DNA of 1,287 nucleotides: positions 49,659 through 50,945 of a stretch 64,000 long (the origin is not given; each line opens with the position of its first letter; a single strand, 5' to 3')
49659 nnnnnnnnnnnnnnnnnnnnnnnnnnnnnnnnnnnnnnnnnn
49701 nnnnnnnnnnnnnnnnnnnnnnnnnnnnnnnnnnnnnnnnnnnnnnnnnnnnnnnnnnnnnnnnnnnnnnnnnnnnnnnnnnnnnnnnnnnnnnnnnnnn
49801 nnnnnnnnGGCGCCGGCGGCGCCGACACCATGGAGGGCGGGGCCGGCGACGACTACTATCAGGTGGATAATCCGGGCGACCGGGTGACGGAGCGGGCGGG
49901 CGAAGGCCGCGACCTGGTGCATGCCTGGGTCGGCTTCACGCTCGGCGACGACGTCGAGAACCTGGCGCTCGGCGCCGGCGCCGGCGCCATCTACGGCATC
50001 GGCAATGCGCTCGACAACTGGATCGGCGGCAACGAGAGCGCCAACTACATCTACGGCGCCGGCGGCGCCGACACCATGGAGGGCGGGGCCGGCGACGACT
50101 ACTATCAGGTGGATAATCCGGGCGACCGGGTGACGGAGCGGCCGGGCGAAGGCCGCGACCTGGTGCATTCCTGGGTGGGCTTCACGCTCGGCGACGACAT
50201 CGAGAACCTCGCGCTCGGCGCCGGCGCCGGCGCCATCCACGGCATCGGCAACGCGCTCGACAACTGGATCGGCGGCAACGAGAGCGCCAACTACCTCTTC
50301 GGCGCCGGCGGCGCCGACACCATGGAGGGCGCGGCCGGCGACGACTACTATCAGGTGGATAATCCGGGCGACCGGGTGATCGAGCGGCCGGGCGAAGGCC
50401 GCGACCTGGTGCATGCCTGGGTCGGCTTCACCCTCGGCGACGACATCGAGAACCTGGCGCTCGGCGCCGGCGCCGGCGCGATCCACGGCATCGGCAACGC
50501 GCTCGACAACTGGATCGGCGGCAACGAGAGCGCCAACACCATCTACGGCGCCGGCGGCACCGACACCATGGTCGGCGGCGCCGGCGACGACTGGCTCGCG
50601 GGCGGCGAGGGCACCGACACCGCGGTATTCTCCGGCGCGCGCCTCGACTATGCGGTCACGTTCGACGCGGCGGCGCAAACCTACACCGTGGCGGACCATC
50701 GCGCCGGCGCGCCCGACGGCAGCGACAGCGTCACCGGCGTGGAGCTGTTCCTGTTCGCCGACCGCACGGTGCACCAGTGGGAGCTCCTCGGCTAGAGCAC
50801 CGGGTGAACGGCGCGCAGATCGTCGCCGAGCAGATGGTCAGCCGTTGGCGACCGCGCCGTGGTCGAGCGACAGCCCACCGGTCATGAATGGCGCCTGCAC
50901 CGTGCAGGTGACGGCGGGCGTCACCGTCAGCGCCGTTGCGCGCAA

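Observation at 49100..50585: Six near-identical 246-bp in-frame tandem repeats within the RTX-like gene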

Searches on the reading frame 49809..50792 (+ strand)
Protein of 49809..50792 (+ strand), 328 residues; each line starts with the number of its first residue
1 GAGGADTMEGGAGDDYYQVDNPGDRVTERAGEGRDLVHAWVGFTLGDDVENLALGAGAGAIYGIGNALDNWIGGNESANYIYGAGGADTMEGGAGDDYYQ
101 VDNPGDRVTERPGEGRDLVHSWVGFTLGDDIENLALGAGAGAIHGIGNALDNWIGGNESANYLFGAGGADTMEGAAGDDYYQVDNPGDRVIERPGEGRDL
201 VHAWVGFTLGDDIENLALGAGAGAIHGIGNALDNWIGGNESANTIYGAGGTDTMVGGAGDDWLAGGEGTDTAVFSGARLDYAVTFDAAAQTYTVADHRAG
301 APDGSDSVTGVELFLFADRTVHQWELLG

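Call 40: predict_structure(alignment_id=A1)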
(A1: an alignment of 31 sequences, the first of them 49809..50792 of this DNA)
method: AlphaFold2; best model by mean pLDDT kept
length: 328 residues; sequences in the alignment: 31
mean_pLDDT: 87.2   pTM: 0.81
mean pLDDT of the five models: 87.2, 86.4, 86.0, 85.7, 85.6
residues with pLDDT >= 90: 219; 70-90: 69; 50-70: 19; < 50: 21
segments of 3 or more residues with pLDDT < 50: 299-309, 319-328
pLDDT, mean of each block of 10 residues (from residue 1): 88 96 95 96 96 90 97 97 97 97 97 97 97 92 96 97 97 96 97 96 95 93 85 90 85 82 77 68 76 68 45 51 41
secondary structure, 60 per line:
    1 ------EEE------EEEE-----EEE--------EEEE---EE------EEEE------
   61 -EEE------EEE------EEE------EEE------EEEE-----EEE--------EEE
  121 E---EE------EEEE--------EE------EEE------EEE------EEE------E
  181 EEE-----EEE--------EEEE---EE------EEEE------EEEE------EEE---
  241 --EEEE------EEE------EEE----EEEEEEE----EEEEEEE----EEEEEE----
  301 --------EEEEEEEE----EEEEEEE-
elements in order: E7-9 E16-19 E25-27 E36-39 E51-54 E62-64 E71-73 E80-82 E89-91 E98-101 E107-109 E118-121 E133-136 E153-155 E162-164 E171-173 E180-183 E189-191 E200-203 E215-218 E225-228 E235-237 E243-246 E253-255 E262-264 E269-275 E280-286 E291-296 E309-316 E321-327

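Call 44: fold_search(model_id=the predicted structure, library=pdb)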
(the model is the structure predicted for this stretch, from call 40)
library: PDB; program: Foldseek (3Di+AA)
matches with E <= 10: 94; with E <= 0.001: 1
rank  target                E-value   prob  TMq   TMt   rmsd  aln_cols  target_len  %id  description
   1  7rah_E                5.5e-04  1.00  0.30  0.28  12.6       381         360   18  Adenylate cyclase toxin RTX domain fragment bound to M1H5 Fab and M2B10 Fab (released 2021-09-15)
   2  7usl_C                3.1e-03  0.80  0.20  0.11  17.8       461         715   16  Integrin alphaM/beta2 ectodomain in complex with adenylate cyclase toxin RTX751 and M1F5 Fab (released 2022-08-17)
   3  2z8z                  2.0e-02  0.69  0.17  0.10  16.8       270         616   13  Crystal structure of a platinum-bound S445C mutant of Pseudomonas sp. MIS38 lipase (released 2007-10-30)
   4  2zj7                  2.3e-02  0.38  0.17  0.10  21.1       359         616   14  Crystal structure of D157A mutant of Pseudomonas sp. MIS38 lipase (released 2008-12-02)
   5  2zvd_A                6.1e-02  0.35  0.15  0.09  17.1       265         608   12  Crystal structure of Pseudomonas sp. MIS38 lipase in an open conformation (released 2009-11-10)
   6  3a6z_A                6.8e-02  0.33  0.17  0.10  17.4       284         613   13  Crystal structure of Pseudomonas sp. MIS38 lipase (PML) in the open conformation following dialysis against Ca-free bu (released 2010-05-26)
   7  6sus                  7.5e-02  0.44  0.21  0.25  13.4       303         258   18  Crystal structure of RTX domain blocks IV and V of adenylate cyclase toxin from Bordetella pertussis (released 2020-09-16)
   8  2zj6                  8.8e-02  0.21  0.17  0.10  18.8       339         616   16  Crystal structure of D337A mutant of Pseudomonas sp. MIS38 lipase (released 2008-12-02)
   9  4mr0_A                1.1e-01  0.13  0.19  0.16  14.9       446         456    8  Crystal structure of PfbA, a surface adhesin of Streptococcus pneumoniae (released 2014-02-05)
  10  2qua                  2.1e-01  0.20  0.17  0.11  15.5       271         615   16  Crystal structure of LipA from Serratia marcescens (released 2007-08-28)
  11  2z8x                  2.1e-01  0.18  0.16  0.10  17.2       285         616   14  Crystal structure of extracellular lipase from Pseudomonas sp. MIS38 (released 2007-10-30)
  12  1go8                  2.4e-01  0.21  0.12  0.09  12.0       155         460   20  The metzincin's methionine: PrtC M226L mutant (released 2002-10-17)
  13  1h71                  3.6e-01  0.92  0.25  0.19   7.8       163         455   19  Psychrophilic Protease from Pseudoalteromonas 'TAC II 18' (released 2003-02-13)
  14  9p6c_B                4.7e-01  0.35  0.16  0.30  11.5       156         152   18  RTX domain block V of adenylate cyclase toxin with mutations D1533N, A1542N, D1560N, S1569N, D1587N, H1598N, H1608N (released 2025-12-24)
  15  1k7g                  4.9e-01  0.21  0.14  0.10  11.7       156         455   20  PrtC from Erwinia chrysanthemi (released 2002-10-19)
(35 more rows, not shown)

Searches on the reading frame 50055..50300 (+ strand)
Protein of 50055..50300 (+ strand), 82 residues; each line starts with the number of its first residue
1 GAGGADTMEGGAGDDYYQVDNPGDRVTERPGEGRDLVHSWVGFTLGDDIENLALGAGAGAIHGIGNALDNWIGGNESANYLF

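Call 34: search_protein_representatives(protein=window:50055-50300:+)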
Query: 82 residues. Proteins with E-value up to 0.001 (for the whole library): 30466; up to 1e-10: 17099; up to 1e-30: 5823. The best 150 are listed.
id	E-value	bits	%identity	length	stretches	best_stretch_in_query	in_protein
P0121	0.0e+00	2103.5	45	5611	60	1-82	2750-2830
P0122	0.0e+00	1885.6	48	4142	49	1-80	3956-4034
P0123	0.0e+00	1592.2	47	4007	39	1-81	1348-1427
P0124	0.0e+00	1480.7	48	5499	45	1-81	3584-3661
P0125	0.0e+00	1432.0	49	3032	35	1-81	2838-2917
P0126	0.0e+00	1364.6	55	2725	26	1-82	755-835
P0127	0.0e+00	1193.4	48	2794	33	1-82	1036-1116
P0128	0.0e+00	1180.8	47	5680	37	1-81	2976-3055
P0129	0.0e+00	1168.0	52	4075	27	1-81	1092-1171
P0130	0.0e+00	1157.0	47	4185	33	1-80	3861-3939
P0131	0.0e+00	1153.0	46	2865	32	1-81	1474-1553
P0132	0.0e+00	1119.1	45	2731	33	1-81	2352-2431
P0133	0.0e+00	1109.1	47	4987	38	1-80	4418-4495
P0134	0.0e+00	1066.8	45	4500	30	2-82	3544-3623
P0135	0.0e+00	1063.0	49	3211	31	1-80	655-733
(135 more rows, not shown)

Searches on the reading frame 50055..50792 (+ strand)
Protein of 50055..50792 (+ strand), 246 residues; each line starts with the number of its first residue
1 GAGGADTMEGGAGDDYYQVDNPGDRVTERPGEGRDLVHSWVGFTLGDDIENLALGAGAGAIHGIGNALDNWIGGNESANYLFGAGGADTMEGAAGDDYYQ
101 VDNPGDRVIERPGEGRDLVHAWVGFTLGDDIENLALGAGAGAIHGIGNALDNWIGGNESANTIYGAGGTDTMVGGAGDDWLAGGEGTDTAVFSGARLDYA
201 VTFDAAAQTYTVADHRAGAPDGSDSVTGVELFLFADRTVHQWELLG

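Call 64: find_related_loci(query=window:50055-50792:+, collection=metagenome_contigs, flank=6000)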
Query window:50055-50792:+ (246 aa) in metagenome_contigs; peptide patterns used: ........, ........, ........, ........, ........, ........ (x = any residue, [..] = any of these).
102 stretches matched a pattern; 18 encode a relative of the query (tblastn E <= 1e-3); 18 distinct loci.
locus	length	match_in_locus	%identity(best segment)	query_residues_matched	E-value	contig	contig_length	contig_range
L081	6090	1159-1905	45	1-195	1e-41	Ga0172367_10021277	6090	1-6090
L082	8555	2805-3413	47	1-198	2e-39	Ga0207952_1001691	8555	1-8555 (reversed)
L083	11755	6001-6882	36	1-192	1e-21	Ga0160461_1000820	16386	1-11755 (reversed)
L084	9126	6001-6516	34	50-202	8e-12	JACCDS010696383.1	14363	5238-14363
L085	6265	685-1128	36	1-186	4e-8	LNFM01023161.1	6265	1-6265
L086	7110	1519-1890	35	74-189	4e-8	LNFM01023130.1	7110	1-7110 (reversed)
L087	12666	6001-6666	36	1-208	6e-8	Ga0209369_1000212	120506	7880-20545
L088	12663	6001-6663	34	1-191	6e-7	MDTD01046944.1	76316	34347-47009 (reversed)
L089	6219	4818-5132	42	79-191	3e-6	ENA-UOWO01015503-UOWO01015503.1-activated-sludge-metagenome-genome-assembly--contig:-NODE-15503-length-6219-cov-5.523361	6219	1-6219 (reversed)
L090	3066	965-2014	30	1-194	2e-6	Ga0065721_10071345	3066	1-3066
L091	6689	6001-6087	66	163-191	6e-6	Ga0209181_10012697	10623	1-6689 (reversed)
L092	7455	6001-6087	66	163-191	6e-6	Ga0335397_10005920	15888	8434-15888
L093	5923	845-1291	33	79-226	6e-6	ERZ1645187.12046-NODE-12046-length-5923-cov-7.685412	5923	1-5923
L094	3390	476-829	37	42-194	1e-5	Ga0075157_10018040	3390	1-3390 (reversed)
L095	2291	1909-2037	51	146-188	3e-5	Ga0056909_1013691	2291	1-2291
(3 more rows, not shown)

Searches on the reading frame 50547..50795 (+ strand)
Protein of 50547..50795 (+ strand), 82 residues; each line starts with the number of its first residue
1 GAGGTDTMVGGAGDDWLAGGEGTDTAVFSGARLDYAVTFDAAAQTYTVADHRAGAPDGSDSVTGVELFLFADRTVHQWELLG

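Call 16: search_protein_families(library=pfam, proteins=[window:50547-50795:+], max_evalue=10)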
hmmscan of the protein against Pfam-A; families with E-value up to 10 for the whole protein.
window:50547-50795:+ (82 aa): 2 families
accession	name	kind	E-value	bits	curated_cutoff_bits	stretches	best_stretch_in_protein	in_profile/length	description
PF00353.25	HemolysinCabind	-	8.7e-06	26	23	1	1-25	2-26/36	RTX calcium-binding nonapeptide repeat (4 copies)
PF21735.3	RtxA_C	-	1.7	9.2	30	0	19-27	1-9/18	C-terminal repeat from RTX toxins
